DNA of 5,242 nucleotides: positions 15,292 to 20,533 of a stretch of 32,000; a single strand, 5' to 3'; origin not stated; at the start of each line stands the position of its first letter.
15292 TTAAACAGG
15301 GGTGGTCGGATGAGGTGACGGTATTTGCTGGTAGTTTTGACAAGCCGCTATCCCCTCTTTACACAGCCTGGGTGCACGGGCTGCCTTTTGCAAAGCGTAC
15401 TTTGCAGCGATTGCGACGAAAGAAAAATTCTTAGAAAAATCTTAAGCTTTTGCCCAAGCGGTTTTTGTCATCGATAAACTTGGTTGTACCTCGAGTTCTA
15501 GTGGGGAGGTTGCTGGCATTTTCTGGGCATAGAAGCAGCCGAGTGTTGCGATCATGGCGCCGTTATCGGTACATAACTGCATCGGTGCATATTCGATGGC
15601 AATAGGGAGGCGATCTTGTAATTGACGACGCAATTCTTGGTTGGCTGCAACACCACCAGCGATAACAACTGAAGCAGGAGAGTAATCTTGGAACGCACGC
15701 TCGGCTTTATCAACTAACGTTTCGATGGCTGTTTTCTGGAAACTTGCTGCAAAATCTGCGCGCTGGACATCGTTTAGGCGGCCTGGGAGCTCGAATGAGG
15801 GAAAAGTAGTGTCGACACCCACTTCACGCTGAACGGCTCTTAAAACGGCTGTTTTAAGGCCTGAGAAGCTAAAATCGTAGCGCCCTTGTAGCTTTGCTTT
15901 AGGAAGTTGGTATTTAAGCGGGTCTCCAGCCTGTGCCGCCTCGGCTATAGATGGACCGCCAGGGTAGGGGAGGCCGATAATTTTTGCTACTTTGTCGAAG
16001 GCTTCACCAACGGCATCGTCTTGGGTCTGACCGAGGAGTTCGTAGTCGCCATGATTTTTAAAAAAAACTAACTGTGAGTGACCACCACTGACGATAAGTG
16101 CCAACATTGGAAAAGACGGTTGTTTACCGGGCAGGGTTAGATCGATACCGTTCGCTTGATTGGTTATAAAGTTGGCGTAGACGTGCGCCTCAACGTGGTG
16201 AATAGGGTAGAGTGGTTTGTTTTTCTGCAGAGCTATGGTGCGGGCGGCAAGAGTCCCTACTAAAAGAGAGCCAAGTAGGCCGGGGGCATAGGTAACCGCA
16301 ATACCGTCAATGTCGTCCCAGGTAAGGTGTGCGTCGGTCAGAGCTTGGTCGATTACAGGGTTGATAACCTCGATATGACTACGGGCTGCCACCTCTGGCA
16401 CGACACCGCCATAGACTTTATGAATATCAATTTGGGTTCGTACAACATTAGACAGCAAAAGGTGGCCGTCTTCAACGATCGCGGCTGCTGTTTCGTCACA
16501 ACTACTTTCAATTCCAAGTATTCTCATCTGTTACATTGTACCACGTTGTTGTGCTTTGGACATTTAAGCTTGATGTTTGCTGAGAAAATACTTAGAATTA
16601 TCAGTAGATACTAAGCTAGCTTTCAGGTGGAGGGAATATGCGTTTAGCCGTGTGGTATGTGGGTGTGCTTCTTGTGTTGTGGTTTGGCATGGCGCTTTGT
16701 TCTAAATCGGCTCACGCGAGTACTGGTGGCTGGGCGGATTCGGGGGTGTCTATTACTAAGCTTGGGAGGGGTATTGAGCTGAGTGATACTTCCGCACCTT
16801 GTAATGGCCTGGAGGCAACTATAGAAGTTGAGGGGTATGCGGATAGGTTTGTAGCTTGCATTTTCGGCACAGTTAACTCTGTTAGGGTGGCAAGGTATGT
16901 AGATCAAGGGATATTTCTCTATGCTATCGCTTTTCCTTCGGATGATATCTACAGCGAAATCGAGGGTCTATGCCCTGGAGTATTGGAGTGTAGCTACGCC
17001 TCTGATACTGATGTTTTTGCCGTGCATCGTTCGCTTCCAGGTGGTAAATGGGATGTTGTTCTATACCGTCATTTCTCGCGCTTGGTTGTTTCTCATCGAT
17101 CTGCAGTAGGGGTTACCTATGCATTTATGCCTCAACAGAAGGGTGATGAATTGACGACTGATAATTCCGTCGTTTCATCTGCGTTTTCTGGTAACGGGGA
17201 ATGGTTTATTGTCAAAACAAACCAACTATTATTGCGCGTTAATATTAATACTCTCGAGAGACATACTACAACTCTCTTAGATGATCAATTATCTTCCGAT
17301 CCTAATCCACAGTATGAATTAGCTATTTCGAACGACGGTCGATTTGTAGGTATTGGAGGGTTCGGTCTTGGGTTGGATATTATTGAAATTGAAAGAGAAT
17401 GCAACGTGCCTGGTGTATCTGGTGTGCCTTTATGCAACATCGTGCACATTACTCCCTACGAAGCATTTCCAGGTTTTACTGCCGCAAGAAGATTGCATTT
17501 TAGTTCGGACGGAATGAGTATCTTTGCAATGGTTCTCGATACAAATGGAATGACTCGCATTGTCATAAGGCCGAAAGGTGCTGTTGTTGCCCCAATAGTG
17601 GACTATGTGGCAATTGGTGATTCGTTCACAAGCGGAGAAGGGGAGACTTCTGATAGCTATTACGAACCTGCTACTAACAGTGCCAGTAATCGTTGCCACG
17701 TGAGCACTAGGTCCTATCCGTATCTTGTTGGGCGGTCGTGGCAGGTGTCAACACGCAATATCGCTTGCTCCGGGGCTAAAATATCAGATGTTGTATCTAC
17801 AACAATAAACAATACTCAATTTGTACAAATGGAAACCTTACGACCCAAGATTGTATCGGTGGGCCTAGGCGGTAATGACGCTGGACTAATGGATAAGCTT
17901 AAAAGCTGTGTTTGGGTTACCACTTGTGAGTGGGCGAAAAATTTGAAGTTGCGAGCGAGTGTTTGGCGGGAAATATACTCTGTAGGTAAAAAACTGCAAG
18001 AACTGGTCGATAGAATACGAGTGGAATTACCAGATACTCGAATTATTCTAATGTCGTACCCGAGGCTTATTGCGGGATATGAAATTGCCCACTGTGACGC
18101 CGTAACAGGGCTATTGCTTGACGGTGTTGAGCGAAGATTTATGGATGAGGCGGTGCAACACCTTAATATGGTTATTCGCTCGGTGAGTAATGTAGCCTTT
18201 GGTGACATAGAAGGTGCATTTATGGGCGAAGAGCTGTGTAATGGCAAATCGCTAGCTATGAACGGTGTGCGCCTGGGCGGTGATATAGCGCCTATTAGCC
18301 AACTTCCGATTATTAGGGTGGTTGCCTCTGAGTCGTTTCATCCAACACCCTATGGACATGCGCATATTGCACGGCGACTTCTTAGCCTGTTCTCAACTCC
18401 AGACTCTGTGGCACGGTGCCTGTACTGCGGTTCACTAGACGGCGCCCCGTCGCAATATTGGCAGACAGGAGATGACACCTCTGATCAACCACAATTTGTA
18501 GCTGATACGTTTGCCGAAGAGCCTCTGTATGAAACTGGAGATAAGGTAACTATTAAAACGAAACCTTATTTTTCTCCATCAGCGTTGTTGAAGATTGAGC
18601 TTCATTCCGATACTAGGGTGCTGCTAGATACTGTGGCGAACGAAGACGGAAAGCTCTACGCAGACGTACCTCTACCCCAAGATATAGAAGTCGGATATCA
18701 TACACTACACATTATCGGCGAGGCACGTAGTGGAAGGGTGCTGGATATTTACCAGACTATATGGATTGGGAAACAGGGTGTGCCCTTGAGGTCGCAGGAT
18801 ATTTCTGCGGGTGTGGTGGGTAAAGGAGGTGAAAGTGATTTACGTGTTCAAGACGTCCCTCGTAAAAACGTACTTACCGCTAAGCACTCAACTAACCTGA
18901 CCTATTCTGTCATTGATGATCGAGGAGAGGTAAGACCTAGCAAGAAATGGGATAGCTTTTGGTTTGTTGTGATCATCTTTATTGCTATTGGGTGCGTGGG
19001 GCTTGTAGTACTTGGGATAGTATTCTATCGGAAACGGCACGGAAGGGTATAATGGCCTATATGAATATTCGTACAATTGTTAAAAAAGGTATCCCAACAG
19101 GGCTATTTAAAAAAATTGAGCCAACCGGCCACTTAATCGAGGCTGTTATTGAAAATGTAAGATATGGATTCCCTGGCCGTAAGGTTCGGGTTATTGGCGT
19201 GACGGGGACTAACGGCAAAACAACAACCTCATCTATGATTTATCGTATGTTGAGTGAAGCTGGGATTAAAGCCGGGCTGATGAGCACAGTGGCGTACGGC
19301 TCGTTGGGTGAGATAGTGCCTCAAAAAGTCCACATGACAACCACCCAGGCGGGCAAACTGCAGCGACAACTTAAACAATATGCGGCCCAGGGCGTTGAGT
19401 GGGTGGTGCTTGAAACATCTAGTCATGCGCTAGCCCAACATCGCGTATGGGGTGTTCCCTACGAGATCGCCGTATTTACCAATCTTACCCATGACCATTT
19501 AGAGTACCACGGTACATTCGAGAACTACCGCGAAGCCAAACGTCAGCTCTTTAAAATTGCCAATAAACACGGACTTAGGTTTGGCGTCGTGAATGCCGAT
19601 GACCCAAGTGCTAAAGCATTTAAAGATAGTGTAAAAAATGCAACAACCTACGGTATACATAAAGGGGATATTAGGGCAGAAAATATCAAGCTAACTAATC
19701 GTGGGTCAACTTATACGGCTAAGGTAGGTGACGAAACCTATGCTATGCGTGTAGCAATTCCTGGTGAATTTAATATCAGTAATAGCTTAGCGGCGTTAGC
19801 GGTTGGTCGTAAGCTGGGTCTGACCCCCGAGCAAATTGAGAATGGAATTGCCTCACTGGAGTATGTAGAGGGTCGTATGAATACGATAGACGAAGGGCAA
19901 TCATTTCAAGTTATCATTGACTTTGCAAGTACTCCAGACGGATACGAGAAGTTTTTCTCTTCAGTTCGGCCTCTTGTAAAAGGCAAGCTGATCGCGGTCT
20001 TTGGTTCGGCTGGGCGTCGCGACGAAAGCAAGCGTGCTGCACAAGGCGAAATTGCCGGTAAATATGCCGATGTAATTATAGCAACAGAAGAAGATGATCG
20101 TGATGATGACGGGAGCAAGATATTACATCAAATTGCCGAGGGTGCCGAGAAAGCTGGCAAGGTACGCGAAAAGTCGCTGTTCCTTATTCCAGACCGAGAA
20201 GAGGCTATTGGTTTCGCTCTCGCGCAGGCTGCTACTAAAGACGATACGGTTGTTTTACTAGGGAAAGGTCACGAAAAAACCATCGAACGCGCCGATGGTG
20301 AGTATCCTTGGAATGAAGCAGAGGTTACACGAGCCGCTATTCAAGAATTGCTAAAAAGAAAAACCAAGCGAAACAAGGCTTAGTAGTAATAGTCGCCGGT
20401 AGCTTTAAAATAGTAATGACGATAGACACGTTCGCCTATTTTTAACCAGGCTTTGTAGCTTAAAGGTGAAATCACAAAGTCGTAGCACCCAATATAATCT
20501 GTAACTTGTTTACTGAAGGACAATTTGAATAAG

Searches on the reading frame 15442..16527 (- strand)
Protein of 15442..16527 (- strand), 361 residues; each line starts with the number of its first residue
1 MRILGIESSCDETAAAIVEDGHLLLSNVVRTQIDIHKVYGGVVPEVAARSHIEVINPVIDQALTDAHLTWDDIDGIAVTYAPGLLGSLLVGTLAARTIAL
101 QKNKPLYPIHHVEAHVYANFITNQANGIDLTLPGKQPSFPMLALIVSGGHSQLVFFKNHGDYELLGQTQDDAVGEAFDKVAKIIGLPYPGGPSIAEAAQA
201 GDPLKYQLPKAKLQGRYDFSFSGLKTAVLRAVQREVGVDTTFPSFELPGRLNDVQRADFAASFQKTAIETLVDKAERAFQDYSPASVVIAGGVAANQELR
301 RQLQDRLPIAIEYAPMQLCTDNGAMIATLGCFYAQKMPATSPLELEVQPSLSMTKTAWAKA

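Call 87: search_protein_families(library=pfam, proteins=[window:15442-16527:-], max_evalue=0.001)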
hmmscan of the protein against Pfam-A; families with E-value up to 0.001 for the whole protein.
window:15442-16527:- (361 aa): 2 families
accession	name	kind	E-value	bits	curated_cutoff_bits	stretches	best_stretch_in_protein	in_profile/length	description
PF00814.31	TsaD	-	1.8e-91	307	24.8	1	24-327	2-263/264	tRNA N6-adenosine threonylcarbamoyltransferase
PF22521.2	HypF_C_2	-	4.9e-06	26.9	27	1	250-308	160-218/241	Carbamoyltransferase, Kae1-like Domain, second subdomain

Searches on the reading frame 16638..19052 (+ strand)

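Call 87: search_protein_families(library=pfam, proteins=[window:16638-19052:+], max_evalue=0.001)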
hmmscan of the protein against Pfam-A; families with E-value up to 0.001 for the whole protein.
window:16638-19052:+ (804 aa): 2 families
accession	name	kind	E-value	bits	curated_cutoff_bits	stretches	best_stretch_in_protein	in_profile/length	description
PF13472.12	Lipase_GDSL_2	-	1.7e-14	55.2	32.9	1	325-575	1-177/178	GDSL-like Lipase/Acylhydrolase family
PF00657.28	Lipase_GDSL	-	2.4e-08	34.8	23.6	1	323-581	1-208/208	GDSL-like Lipase/Acylhydrolase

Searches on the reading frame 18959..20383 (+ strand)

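Call 87: search_protein_families(library=pfam, proteins=[window:18959-20383:+], max_evalue=0.001)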
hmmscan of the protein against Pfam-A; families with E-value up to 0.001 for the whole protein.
window:18959-20383:+ (474 aa): 3 families
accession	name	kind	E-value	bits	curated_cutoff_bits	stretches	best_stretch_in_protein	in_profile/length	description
PF08245.18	Mur_ligase_M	-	2e-53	181.8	24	1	81-282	1-199/200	Mur ligase middle domain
PF02875.26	Mur_ligase_C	-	1.7e-25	90.7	28.4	1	305-437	1-127/127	Mur ligase, glutamate ligase domain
PF07755.17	DUF1611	-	0.00073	19.4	25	0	72-153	11-93/201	Domain of unknown function (DUF1611_C) P-loop domain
